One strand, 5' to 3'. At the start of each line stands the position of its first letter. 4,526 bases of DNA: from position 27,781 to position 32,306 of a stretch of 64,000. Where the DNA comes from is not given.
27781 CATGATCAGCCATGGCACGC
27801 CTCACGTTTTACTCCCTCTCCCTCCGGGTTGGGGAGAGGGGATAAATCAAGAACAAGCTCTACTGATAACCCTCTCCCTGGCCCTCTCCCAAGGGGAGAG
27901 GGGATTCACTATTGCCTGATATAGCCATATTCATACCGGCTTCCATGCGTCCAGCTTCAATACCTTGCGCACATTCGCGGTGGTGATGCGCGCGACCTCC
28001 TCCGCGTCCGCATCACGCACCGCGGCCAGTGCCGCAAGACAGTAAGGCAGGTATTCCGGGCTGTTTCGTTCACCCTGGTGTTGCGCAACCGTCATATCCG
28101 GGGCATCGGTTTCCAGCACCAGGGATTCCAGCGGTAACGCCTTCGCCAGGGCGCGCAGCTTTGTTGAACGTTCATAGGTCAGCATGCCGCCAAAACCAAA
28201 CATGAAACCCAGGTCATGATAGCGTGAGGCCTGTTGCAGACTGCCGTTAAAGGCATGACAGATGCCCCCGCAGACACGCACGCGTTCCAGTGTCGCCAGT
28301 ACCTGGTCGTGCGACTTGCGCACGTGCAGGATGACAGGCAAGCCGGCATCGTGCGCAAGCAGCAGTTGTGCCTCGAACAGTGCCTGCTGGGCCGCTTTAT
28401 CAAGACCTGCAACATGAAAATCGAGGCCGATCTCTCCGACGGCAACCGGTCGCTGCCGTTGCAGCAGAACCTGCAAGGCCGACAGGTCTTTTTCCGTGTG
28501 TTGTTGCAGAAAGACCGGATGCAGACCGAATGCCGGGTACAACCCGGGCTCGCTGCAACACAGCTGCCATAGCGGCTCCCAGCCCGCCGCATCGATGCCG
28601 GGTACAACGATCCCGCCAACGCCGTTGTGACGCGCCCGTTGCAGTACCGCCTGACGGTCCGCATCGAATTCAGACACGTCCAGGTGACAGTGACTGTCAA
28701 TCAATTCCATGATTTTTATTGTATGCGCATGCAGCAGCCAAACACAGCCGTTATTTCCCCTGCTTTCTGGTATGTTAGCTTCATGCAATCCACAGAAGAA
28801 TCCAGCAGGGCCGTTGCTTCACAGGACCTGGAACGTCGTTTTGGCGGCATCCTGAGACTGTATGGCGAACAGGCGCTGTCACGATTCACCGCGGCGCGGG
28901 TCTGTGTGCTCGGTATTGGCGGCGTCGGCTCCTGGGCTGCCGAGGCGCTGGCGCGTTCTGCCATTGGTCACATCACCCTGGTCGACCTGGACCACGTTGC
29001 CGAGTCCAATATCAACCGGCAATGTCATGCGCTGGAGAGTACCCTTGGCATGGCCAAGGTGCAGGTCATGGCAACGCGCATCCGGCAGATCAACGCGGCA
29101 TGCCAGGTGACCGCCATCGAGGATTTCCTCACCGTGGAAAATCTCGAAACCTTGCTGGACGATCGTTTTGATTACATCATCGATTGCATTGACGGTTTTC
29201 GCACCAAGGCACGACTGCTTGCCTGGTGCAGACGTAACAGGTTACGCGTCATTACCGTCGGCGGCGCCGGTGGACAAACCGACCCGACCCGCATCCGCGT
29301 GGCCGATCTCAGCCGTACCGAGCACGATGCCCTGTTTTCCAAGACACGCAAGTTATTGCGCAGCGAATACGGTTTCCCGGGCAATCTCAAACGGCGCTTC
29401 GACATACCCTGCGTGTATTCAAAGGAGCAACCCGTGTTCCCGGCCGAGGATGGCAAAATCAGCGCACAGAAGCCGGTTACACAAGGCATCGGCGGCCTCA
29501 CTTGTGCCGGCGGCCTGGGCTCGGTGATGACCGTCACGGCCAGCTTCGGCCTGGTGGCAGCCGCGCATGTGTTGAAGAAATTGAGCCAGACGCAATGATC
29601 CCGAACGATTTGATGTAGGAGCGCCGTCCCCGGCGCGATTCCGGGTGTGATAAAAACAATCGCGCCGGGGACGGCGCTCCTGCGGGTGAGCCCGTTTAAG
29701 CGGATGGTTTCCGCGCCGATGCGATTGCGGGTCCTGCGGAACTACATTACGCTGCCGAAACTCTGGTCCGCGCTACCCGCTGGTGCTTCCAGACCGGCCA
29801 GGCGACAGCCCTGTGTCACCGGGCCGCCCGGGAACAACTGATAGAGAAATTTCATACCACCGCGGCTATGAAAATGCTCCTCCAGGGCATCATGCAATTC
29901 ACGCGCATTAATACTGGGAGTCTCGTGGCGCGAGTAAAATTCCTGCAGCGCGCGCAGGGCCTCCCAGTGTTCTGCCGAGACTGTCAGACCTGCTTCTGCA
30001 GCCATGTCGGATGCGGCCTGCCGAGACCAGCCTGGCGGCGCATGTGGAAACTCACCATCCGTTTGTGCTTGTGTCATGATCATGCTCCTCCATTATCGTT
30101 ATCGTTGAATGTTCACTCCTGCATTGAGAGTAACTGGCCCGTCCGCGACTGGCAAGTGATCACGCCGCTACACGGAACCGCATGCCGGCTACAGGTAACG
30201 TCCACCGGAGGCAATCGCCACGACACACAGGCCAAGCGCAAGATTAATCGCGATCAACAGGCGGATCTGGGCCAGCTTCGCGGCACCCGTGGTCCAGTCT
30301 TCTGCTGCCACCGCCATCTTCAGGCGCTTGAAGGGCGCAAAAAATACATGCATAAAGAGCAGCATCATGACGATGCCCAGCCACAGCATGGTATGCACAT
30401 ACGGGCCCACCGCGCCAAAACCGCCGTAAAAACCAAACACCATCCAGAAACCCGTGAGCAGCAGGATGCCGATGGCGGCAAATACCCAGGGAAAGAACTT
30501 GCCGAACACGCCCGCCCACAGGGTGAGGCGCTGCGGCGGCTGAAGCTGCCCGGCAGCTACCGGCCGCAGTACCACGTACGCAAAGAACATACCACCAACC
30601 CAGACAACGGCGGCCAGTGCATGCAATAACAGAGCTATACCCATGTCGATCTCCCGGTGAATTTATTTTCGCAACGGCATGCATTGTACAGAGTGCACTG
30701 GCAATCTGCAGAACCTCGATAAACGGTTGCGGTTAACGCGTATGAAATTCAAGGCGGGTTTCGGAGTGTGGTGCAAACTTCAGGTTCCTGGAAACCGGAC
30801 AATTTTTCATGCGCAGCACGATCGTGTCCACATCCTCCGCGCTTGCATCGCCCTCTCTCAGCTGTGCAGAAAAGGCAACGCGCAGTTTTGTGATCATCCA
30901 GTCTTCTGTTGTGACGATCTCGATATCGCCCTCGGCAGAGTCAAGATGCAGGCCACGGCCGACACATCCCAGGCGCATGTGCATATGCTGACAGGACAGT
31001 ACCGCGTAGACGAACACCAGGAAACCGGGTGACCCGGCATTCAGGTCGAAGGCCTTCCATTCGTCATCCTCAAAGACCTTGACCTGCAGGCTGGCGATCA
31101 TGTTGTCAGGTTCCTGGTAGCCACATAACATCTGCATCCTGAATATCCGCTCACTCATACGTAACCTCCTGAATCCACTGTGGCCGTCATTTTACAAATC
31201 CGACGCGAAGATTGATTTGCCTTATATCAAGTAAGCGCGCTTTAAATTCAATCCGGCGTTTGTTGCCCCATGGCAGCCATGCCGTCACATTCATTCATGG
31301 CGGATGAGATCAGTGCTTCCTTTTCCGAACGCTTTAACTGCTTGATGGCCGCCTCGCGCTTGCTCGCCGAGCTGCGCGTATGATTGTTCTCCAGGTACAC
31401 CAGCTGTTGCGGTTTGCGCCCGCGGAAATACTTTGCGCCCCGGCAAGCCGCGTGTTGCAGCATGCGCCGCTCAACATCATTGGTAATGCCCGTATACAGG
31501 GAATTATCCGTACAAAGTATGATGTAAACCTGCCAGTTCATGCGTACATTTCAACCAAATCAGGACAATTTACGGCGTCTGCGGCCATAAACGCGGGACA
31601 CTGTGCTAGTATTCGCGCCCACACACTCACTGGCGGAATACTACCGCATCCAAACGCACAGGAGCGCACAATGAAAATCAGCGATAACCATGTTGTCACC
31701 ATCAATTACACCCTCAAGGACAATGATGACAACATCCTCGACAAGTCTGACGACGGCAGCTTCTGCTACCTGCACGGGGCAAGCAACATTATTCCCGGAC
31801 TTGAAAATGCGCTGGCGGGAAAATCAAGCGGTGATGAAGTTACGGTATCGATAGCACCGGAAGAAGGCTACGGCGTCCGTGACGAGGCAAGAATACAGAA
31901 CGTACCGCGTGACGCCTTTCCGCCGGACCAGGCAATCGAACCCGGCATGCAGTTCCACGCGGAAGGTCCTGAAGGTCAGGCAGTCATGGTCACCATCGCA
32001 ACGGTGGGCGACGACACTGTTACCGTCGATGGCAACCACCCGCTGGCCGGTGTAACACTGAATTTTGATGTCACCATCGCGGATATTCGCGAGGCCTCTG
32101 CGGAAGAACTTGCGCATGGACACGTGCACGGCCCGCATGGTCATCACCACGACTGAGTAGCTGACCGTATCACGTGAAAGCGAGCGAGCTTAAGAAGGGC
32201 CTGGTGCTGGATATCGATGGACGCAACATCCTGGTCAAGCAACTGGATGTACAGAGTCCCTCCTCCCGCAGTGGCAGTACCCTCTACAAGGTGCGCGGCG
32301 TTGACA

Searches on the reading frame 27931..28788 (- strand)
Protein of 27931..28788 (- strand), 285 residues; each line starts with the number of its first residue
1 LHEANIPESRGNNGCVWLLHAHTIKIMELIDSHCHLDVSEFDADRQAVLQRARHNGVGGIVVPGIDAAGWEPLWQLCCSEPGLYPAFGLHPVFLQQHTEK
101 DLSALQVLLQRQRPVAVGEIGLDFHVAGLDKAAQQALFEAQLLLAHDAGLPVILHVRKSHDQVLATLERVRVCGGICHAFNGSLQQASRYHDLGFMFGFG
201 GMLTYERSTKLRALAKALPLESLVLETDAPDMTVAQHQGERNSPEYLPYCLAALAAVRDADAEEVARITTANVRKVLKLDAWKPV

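Call 80: search_protein_families(library=pfam, proteins=[window:27931-28788:-], max_evalue=0.00001)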
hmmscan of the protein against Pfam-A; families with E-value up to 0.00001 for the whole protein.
window:27931-28788:- (285 aa): 1 family
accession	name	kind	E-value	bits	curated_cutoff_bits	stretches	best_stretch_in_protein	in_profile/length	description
PF01026.27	TatD_DNase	-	8.3e-72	242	27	1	30-277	1-252/253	TatD related DNase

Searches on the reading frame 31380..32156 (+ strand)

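Call 80: search_protein_families(library=pfam, proteins=[window:31380-32156:+], max_evalue=0.00001)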
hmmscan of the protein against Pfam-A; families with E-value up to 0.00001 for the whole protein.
window:31380-32156:+ (258 aa): 1 family
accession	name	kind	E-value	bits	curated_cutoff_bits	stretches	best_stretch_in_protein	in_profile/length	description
PF00254.34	FKBP_C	-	1.2e-09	38.8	21.1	1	99-171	4-78/94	FKBP-type peptidyl-prolyl cis-trans isomerase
